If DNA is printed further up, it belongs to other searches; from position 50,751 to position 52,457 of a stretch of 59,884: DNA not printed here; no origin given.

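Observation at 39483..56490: Three paralogous cobalamin-binding radical SAM enzymes interleaved with the nonulosonate genes (top candidate for an undescribed tailoring system)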

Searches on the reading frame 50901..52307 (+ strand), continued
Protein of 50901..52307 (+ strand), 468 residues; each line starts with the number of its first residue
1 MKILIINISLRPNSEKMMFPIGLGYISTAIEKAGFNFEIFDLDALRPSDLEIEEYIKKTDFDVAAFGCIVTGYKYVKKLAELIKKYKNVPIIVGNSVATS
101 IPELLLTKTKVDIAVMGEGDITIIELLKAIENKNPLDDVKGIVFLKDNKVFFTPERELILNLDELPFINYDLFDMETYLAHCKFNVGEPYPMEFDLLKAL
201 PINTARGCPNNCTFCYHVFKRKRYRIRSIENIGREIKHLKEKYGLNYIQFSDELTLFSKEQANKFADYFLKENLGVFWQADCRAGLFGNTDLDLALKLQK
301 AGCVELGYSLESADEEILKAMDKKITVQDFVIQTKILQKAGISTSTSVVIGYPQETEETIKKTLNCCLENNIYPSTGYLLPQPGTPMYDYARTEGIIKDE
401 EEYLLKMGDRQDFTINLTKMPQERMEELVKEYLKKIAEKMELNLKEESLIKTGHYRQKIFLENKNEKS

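Call 42: search_protein_families(library=pfam, proteins=[L049:1799-4138:+, L049:4101-6557:+, L049:6827-8038:+, L049:8116-9366:+, L049:9359-9982:+, L049:11394-12659:+, L049:12577-13227:+, L049:13110-14126:+, L049:14128-14877:+, L049:14887-16434:+], max_evalue=0.0001)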
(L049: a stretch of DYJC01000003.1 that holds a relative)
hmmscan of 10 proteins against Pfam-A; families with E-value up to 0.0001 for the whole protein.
L049:1799-4138:+ (779 aa): 9 families
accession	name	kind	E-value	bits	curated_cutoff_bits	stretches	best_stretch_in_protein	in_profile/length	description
PF13426.13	PAS_9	-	7.7e-31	106.9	27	3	51-154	1-103/103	PAS domain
PF00989.32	PAS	-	6.2e-29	100.7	22.6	2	168-275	2-113/113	PAS fold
PF13188.13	PAS_8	-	1.6e-28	98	21.8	3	290-332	1-44/65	PAS domain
PF02518.31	HATPase_c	-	1.6e-24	86.9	26.4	1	519-640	2-110/111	Histidine kinase-, DNA gyrase B-, and HSP90-like ATPase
PF00072.30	Response_reg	-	1.7e-21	76.9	30.2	1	661-773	1-111/111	Response regulator receiver domain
PF08448.16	PAS_4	-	3.3e-21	76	23.1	1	296-397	1-108/110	PAS fold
PF00512.31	HisKA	-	5.9e-12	45.9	26.9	1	414-477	3-65/66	His Kinase A (phospho-acceptor) domain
PF08447.18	PAS_3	-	6e-07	30.1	25.6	0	64-129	2-68/89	PAS fold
PF12860.13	PAS_7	-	3.8e-05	24.2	27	0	52-92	6-46/115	PAS fold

L049:4101-6557:+ (818 aa): 8 families
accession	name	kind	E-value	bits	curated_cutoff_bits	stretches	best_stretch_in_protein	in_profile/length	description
PF00072.30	Response_reg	-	1.7e-47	160.6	30.2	2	37-145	1-109/111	Response regulator receiver domain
PF00989.32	PAS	-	1.3e-27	96.4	22.6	2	308-418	2-113/113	PAS fold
PF13426.13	PAS_9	-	5.8e-26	91.2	27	1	318-420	2-103/103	PAS domain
PF02518.31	HATPase_c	-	3.7e-24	85.7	26.4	1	544-664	3-109/111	Histidine kinase-, DNA gyrase B-, and HSP90-like ATPase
PF08448.16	PAS_4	-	9.2e-24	84.2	23.1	2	192-300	2-109/110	PAS fold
PF08447.18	PAS_3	-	9.6e-15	55.1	25.6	1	331-414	3-88/89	PAS fold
PF00512.31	HisKA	-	5.6e-11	42.8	26.9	1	438-501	3-65/66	His Kinase A (phospho-acceptor) domain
PF13188.13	PAS_8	-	9.2e-11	41.7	21.8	0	308-349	2-44/65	PAS domain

L049:6827-8038:+ (403 aa): 10 families
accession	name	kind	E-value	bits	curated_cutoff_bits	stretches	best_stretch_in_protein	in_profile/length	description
PF02719.21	Polysacc_synt_2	-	5.7e-105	351.1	20.2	1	88-358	1-291/293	Polysaccharide biosynthesis protein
PF01370.27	Epimerase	-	2e-26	93.4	20.9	1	88-300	1-234/240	NAD dependent epimerase/dehydratase family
PF01073.25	3Beta_HSD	-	6.3e-17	61.9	22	1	89-212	1-122/280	3-beta hydroxysteroid dehydrogenase/isomerase family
PF13411.12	MerR_1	-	4.5e-15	56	21.6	1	3-71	1-66/69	MerR HTH family regulatory protein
PF16363.11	GDP_Man_Dehyd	-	5.8e-15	56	27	1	89-229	1-166/332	GDP-mannose 4,6 dehydratase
PF13460.12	NAD_binding_10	-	1.5e-10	41.7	27.2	1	92-210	1-102/184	NAD(P)H-binding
PF05368.20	NmrA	-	6.9e-10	39.4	27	1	85-213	2-114/298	NmrA-like family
PF04321.23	RmlD_sub_bind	-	8e-10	38.7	27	1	87-252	2-154/287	RmlD substrate binding domain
PF00376.29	MerR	-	1.4e-07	31.6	28.2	1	4-42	1-38/38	MerR family regulatory protein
PF00106.31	adh_short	-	7e-05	22.8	26.6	0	86-221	1-154/195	short chain dehydrogenase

L049:8116-9366:+ (416 aa): 3 families
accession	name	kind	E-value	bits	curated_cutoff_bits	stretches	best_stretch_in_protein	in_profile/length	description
PF01041.23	DegT_DnrJ_EryC1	-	9.5e-127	423.6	19.8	1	21-384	2-358/360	DegT/DnrJ/EryC1/StrS aminotransferase family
PF00155.27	Aminotran_1_2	-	8.2e-08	32.3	19.7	1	44-168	43-189/361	Aminotransferase class I and II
PF01053.26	Cys_Met_Meta_PP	-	2.7e-06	26.6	27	1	41-217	50-225/381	Cys/Met metabolism PLP-dependent enzyme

L049:9359-9982:+ (207 aa): 5 families
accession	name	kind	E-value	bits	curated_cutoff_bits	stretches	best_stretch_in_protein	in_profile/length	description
PF13649.12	Methyltransf_25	-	6e-15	56.1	27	1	51-139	1-93/97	Methyltransferase domain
PF08241.18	Methyltransf_11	-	3.2e-14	53.8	21.2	1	52-140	1-88/95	Methyltransferase domain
PF13847.12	Methyltransf_31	-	1.4e-07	31.7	27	1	50-150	6-113/145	Methyltransferase domain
PF08242.18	Methyltransf_12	-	4.5e-07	31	30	1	52-136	1-89/98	Methyltransferase domain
PF13489.12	Methyltransf_23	-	3.1e-05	24.2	27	1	49-149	24-120/164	Methyltransferase domain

L049:11394-12659:+ (421 aa): 0 families

L049:12577-13227:+ (216 aa): 4 families
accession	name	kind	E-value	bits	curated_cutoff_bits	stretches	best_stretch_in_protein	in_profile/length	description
PF00117.34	GATase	-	8.2e-22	78.2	22.8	1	15-213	1-187/190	Glutamine amidotransferase class-I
PF07685.20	GATase_3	-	1e-06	29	27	1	37-117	26-114/196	CobB/CobQ-like glutamine amidotransferase domain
PF01174.25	SNO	-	3e-06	27.7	27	0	22-118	6-100/188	SNO glutamine amidotransferase family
PF07722.19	Peptidase_C26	-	3.2e-05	24.2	20.5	1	78-199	98-219/219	Peptidase C26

L049:13110-14126:+ (338 aa): 4 families
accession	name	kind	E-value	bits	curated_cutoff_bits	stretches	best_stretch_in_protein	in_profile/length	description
PF00977.27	His_biosynth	-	5.3e-64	216.2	23.6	1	86-314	1-226/228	Histidine biosynthesis protein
PF01207.24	Dus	-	2e-06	27.6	20.4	0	138-198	167-227/311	Dihydrouridine synthase (Dus)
PF03060.21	NMO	-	1.9e-05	24.7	28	0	238-315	148-230/331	Nitronate monooxygenase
PF02581.23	TMP-TENI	-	4.3e-05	23.4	27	0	239-288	113-160/180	Thiamine monophosphate synthase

L049:14128-14877:+ (249 aa): 2 families
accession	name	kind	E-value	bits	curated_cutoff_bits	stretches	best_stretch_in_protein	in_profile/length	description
PF02348.25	CTP_transf_3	-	2.2e-31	109.8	22.6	1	5-182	1-173/217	Cytidylyltransferase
PF12804.13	NTP_transf_3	-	4.7e-05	24.1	27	1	11-126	11-120/160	MobA-like NTP transferase domain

L049:14887-16434:+ (515 aa): 5 families
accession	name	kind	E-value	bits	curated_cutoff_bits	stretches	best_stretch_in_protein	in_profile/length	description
PF13302.13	Acetyltransf_3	-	9.9e-14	52.6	25.4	1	353-485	1-137/138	Acetyltransferase (GNAT) domain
PF04101.22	Glyco_tran_28_C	-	1.2e-07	32.3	22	1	218-332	37-153/166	Glycosyltransferase family 28 C-terminal domain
PF13420.13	Acetyltransf_4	-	3e-07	31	24.3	1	357-490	2-139/155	Acetyltransferase (GNAT) domain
PF00583.31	Acetyltransf_1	-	1.9e-06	28.6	20.7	1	384-481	16-113/116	Acetyltransferase (GNAT) family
PF13508.13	Acetyltransf_7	-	8.8e-05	23.2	27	0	404-462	3-62/84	Acetyltransferase (GNAT) domain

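Call 44: search_protein_families(library=pfam, proteins=[P0252, P0254, P0308, P0305, P0309, P0313], max_evalue=0.000001)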
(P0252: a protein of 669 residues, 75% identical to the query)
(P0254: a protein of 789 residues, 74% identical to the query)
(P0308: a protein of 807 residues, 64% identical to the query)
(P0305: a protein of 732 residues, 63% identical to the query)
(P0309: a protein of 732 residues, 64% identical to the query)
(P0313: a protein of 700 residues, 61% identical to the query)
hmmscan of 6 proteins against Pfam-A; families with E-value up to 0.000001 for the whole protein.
P0252 (669 aa): 7 families
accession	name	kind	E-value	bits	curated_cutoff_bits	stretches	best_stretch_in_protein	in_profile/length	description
PF04055.27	Radical_SAM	-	7e-20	72.3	29.5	1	203-365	2-164/166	Radical SAM superfamily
PF02310.24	B12-binding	-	4e-19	69.1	32.1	1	14-126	8-120/121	B12 binding domain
PF08241.18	Methyltransf_11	-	3.3e-16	60.1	21.2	1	516-604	1-89/95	Methyltransferase domain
PF13649.12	Methyltransf_25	-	1e-13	52.2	27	1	515-603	1-94/97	Methyltransferase domain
PF13847.12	Methyltransf_31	-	1.1e-11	45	27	1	510-603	2-102/145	Methyltransferase domain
PF13489.12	Methyltransf_23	-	1.1e-08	35.4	27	1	502-604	13-110/164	Methyltransferase domain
PF08242.18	Methyltransf_12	-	5.1e-07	30.8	30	0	516-603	1-93/98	Methyltransferase domain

P0254 (789 aa): 8 families
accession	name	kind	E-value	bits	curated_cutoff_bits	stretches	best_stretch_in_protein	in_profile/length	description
PF02719.21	Polysacc_synt_2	-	1.5e-94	316.9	20.2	1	477-748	1-292/293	Polysaccharide biosynthesis protein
PF01370.27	Epimerase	-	1.6e-21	77.3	20.9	1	477-690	1-235/240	NAD dependent epimerase/dehydratase family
PF04055.27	Radical_SAM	-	2.8e-21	76.8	29.5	1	202-365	1-164/166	Radical SAM superfamily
PF01073.25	3Beta_HSD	-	9.4e-20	71.2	22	1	478-601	1-122/280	3-beta hydroxysteroid dehydrogenase/isomerase family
PF02310.24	B12-binding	-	1e-16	61.3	32.1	1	14-123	8-117/121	B12 binding domain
PF16363.11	GDP_Man_Dehyd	-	6.4e-13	49.3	27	1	478-637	1-182/332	GDP-mannose 4,6 dehydratase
PF04321.23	RmlD_sub_bind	-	2e-08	34.1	27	1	476-615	2-135/287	RmlD substrate binding domain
PF13460.12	NAD_binding_10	-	3.5e-07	30.7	27.2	1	481-598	1-101/184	NAD(P)H-binding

P0308 (807 aa): 11 families
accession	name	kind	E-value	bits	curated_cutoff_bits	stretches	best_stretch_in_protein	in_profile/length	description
PF02719.21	Polysacc_synt_2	-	5e-89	298.8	20.2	1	481-756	1-291/293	Polysaccharide biosynthesis protein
PF04055.27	Radical_SAM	-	4.2e-22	79.5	29.5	1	202-367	1-164/166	Radical SAM superfamily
PF01370.27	Epimerase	-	5.1e-20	72.4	20.9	1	481-667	1-203/240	NAD dependent epimerase/dehydratase family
PF01073.25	3Beta_HSD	-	5.7e-18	65.4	22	1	483-605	2-122/280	3-beta hydroxysteroid dehydrogenase/isomerase family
PF02310.24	B12-binding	-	2.5e-14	53.6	32.1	1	18-126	12-120/121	B12 binding domain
PF13460.12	NAD_binding_10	-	7e-11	42.8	27.2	1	485-606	1-105/184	NAD(P)H-binding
PF16363.11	GDP_Man_Dehyd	-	8e-10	39.1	27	1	482-601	1-131/332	GDP-mannose 4,6 dehydratase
PF04321.23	RmlD_sub_bind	-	9.9e-10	38.4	27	1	480-601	2-103/287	RmlD substrate binding domain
PF07993.18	NAD_binding_4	-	9.8e-09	35.2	20.1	1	483-607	1-144/258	Male sterility protein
PF05368.20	NmrA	-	7.5e-08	32.8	27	1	479-660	3-171/298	NmrA-like family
PF00106.31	adh_short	-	7.5e-08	32.5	26.6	0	479-614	1-154/195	short chain dehydrogenase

P0305 (732 aa): 3 families
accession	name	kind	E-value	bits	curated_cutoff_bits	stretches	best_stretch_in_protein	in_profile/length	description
PF02348.25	CTP_transf_3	-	1.1e-28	100.9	22.6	1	468-679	2-197/217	Cytidylyltransferase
PF04055.27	Radical_SAM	-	1.3e-18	68.2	29.5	1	202-365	1-164/166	Radical SAM superfamily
PF02310.24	B12-binding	-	5.1e-16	59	32.1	1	17-126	11-120/121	B12 binding domain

P0309 (732 aa): 3 families
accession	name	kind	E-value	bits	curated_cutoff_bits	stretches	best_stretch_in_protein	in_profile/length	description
PF02348.25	CTP_transf_3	-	2.2e-32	113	22.6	1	467-687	1-204/217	Cytidylyltransferase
PF04055.27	Radical_SAM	-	8.5e-19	68.8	29.5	1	202-365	1-164/166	Radical SAM superfamily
PF02310.24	B12-binding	-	2.6e-16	60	32.1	1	17-126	11-120/121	B12 binding domain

P0313 (700 aa): 3 families
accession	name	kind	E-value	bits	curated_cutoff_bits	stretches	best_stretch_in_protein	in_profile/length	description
PF02348.25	CTP_transf_3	-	7.1e-39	134.3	22.6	1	467-676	1-197/217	Cytidylyltransferase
PF04055.27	Radical_SAM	-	1.3e-18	68.2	29.5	1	202-365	1-164/166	Radical SAM superfamily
PF02310.24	B12-binding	-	5.8e-17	62.1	32.1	1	16-126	10-120/121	B12 binding domain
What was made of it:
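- Fusions of rSAM2 with Methyltransf_11, Polysacc_synt_2 and CTP_transf_3 exist (call 44).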

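Call 50: predict_structure(alignment_id=A2)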
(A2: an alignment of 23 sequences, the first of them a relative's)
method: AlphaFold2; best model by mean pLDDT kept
length: 468 residues; sequences in the alignment: 23
mean_pLDDT: 89.2   pTM: 0.87
mean pLDDT of the five models: 89.2, 88.7, 87.2, 86.6, 84.8
residues with pLDDT >= 90: 317; 70-90: 113; 50-70: 29; < 50: 9
segments of 3 or more residues with pLDDT < 50: 462-468
pLDDT, mean of each block of 10 residues (from residue 1): 90 80 93 97 91 97 87 90 98 86 93 91 96 96 94 92 93 95 90 95 84 73 88 97 96 84 97 96 93 98 94 93 91 97 91 93 96 84 87 91 81 77 90 93 79 58 35
secondary structure, 60 per line:
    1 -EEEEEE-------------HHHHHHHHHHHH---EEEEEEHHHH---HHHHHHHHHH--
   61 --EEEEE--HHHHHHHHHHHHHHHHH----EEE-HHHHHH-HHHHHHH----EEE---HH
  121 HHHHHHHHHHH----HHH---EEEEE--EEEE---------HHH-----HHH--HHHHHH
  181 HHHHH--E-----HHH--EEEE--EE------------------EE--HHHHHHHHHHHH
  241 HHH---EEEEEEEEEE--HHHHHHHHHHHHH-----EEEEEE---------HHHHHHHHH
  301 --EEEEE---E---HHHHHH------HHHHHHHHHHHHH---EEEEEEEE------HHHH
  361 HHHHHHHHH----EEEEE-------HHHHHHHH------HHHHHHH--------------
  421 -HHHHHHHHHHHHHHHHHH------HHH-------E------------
elements in order: E2-7 H21-32 E36-41 H42-45 H49-58 E63-67 H70-86 E91-93 H95-100 H102-108 E113-115 H119-131 E142-146 E149-152 H175-185 E199-202 H229-243 E247-256 H259-271 E277-282 H292-300 E303-307 H315-320 H327-339 E343-350 H357-369 E374-378 H386-393 H400-406 H422-439
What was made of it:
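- On Class B (cobalamin-binding-domain) radical SAM superfamily: The model has pLDDT 89.2 (call 50).
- The AF2 model of rSAM2 has pLDDT 89.2 (call 50).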

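Call 55: fold_search(model_id=the predicted structure, library=pdb)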
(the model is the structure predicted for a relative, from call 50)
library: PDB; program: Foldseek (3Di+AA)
matches with E <= 10: 1740; with E <= 0.001: 90
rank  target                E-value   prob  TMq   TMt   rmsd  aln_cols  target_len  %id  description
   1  6wte_A                4.1e-23  1.00  0.66  0.55   6.2       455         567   18  Structure of radical S-adenosylmethionine methyltransferase, TsrM, from Kitasatospora setae with cobalamin and [4Fe-4S (released 2020-12-23)
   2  6wtf_A                8.7e-23  1.00  0.66  0.57   4.8       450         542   18  Structure of radical S-adenosylmethionine methyltransferase, TsrM, from Kitasatospora setae with tryptophan substrate  (released 2020-12-23)
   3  6wte_B                3.1e-22  1.00  0.65  0.58   5.4       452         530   18  Structure of radical S-adenosylmethionine methyltransferase, TsrM, from Kitasatospora setae with cobalamin and [4Fe-4S (released 2020-12-23)
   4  6wtf_B                8.6e-22  1.00  0.64  0.56   5.7       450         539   18  Structure of radical S-adenosylmethionine methyltransferase, TsrM, from Kitasatospora setae with tryptophan substrate  (released 2020-12-23)
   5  9n1d                  2.0e-21  1.00  0.65  0.49   4.2       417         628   21  Crystal structure of CysS from Corallococcus sp. CA054B with 5'-deoxyadenosine and methionine bound (released 2026-01-28)
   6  9n1b                  4.1e-21  1.00  0.65  0.50   4.1       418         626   20  Crystal structure of CysS from Corallococcus sp. CA054B with 5'-deoxyadenosine, methionine, and pantetheinylated 3-metho (released 2026-01-28)
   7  9n1c                  9.6e-21  1.00  0.64  0.49   4.3       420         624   21  Crystal structure of CysS from Corallococcus sp. CA054B with 5'-deoxyadenosine, methionine, and pantetheinylated 3-ethox (released 2026-01-28)
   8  5ul4                  2.2e-20  1.00  0.66  0.43  13.2       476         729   16  Structure of Cobalamin-dependent S-adenosylmethionine radical enzyme OxsB with aqua-cobalamin and S-adenosylmethionine b (released 2017-04-19)
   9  9ccb                  3.0e-20  1.00  0.70  0.78   4.3       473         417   17  X-ray crystal structure of methyl-coenzyme M reductase glutamine methylase (MgmA) from Methanothermobacter marburgensis  (released 2025-01-01)
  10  6fd2_B                1.6e-19  1.00  0.71  0.73   4.1       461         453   17  Radical SAM 1,2-diol dehydratase AprD4 in complex with its substrate paromamine (released 2018-01-17)
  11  5ul2                  2.8e-19  1.00  0.62  0.41  13.4       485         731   16  Structure of Apo, SeMet-labeled Cobalamin-dependent S-adenosylmethionine radical enzyme OxsB (released 2017-04-19)
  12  5ul3                  4.5e-19  1.00  0.66  0.44  13.1       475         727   17  Structure of Cobalamin-dependent S-adenosylmethionine radical enzyme OxsB with aqua-cobalamin bound (released 2017-04-19)
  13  6fd2_A                5.7e-19  1.00  0.71  0.73   5.2       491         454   15  Radical SAM 1,2-diol dehydratase AprD4 in complex with its substrate paromamine (released 2018-01-17)
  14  7kdx_A                1.5e-18  1.00  0.63  0.46   5.0       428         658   21  Crystal structure of Streptomyces tokunonesis TokK with hydroxycobalamin, 5'-deoxyadenosine, and methionine (released 2022-01-12)
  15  7kdx_B                2.0e-18  1.00  0.66  0.48   5.5       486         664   18  Crystal structure of Streptomyces tokunonesis TokK with hydroxycobalamin, 5'-deoxyadenosine, and methionine (released 2022-01-12)
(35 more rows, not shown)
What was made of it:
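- On Class B (cobalamin-binding-domain) radical SAM superfamily: Foldseek E-values are 1e-18 to 4e-23, with TM 0.63-0.71, against TsrM, CysS, OxsB, MgmA, AprD4 and TokK (call 55).
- It superposes on TsrM, CysS, OxsB, MgmA, AprD4 and TokK with TM 0.63-0.71 (call 55).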

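Call 68: find_related_loci(query=A2, collection=viral_contigs, flank=8000)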
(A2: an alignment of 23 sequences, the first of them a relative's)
Query A2 (468 aa) in viral_contigs; peptide patterns used: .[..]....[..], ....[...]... (x = any residue, [..] = any of these).
106 stretches matched a pattern; 2 encode a relative of the query (tblastn E <= 1e-3); 2 distinct loci.
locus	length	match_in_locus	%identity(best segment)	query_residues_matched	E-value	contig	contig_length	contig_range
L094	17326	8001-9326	50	1-458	6e-150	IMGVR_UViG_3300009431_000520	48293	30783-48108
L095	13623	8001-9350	49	1-456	9e-148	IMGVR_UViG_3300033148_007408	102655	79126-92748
